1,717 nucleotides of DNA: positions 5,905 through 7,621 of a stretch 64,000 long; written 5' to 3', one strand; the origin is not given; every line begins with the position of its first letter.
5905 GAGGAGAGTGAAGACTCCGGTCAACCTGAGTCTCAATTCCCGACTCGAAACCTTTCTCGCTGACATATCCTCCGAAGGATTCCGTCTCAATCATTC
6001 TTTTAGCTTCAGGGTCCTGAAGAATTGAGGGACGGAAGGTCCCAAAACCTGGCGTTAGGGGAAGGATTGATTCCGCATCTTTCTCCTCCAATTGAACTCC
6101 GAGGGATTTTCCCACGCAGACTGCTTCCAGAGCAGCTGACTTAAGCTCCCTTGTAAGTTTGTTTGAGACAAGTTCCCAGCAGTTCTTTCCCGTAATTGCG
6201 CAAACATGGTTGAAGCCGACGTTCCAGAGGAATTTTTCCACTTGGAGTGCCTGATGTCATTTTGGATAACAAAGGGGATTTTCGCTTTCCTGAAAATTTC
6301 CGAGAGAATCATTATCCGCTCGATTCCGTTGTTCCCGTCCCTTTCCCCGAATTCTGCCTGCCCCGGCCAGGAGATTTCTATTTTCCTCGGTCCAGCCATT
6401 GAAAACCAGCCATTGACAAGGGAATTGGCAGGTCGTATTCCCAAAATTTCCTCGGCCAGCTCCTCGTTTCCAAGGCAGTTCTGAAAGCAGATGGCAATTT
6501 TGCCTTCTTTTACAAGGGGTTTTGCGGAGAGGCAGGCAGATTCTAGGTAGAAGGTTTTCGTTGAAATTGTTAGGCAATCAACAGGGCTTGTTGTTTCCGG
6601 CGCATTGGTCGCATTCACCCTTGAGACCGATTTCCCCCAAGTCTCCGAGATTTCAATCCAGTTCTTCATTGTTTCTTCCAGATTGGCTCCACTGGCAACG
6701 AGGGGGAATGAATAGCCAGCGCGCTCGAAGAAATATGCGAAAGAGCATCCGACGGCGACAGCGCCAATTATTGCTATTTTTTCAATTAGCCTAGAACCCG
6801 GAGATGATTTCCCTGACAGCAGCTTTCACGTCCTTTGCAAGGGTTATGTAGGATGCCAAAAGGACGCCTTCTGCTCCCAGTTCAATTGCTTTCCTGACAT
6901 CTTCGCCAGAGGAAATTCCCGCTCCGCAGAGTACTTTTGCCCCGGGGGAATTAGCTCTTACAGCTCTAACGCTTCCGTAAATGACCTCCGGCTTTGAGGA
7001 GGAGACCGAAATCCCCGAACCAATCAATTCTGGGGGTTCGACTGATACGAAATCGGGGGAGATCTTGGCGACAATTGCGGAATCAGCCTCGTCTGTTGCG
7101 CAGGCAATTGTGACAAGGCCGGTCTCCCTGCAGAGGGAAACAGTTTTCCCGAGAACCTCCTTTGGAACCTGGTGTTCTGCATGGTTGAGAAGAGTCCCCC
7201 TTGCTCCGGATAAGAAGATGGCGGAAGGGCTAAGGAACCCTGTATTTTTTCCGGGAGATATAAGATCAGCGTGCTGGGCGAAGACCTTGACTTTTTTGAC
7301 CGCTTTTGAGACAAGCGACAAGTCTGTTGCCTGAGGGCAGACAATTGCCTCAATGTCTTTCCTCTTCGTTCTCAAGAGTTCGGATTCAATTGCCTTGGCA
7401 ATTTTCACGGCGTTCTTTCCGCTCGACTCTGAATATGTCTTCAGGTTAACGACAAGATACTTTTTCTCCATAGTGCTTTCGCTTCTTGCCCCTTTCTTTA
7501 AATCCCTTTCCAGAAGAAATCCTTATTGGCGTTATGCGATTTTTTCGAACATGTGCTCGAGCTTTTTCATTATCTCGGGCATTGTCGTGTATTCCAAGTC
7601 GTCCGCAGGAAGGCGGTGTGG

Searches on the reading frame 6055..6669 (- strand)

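Call 16: search_protein_families(library=pfam, proteins=[window:6055-6669:-], max_evalue=0.001)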
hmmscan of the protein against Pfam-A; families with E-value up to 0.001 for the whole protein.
window:6055-6669:- (204 aa): 1 family
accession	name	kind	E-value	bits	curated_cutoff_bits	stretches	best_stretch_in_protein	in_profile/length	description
PF02558.23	ApbA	-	1.7e-09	37.9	22.2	1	2-110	38-148/150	Ketopantoate reductase PanE/ApbA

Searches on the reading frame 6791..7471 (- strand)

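Call 16: search_protein_families(library=pfam, proteins=[window:6791-7471:-], max_evalue=0.001)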
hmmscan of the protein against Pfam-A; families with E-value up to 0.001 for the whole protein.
window:6791-7471:- (226 aa): 3 families
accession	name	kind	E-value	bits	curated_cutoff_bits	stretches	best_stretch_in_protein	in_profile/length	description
PF00121.24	TIM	-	9e-31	107.7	20.1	1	5-219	2-242/245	Triosephosphate isomerase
PF05690.20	ThiG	-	0.00014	21.7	23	1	179-216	177-214/247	Thiazole biosynthesis protein ThiG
PF01070.24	FMN_dh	-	0.00021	20.9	24.9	1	172-209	268-305/350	FMN-dependent dehydrogenase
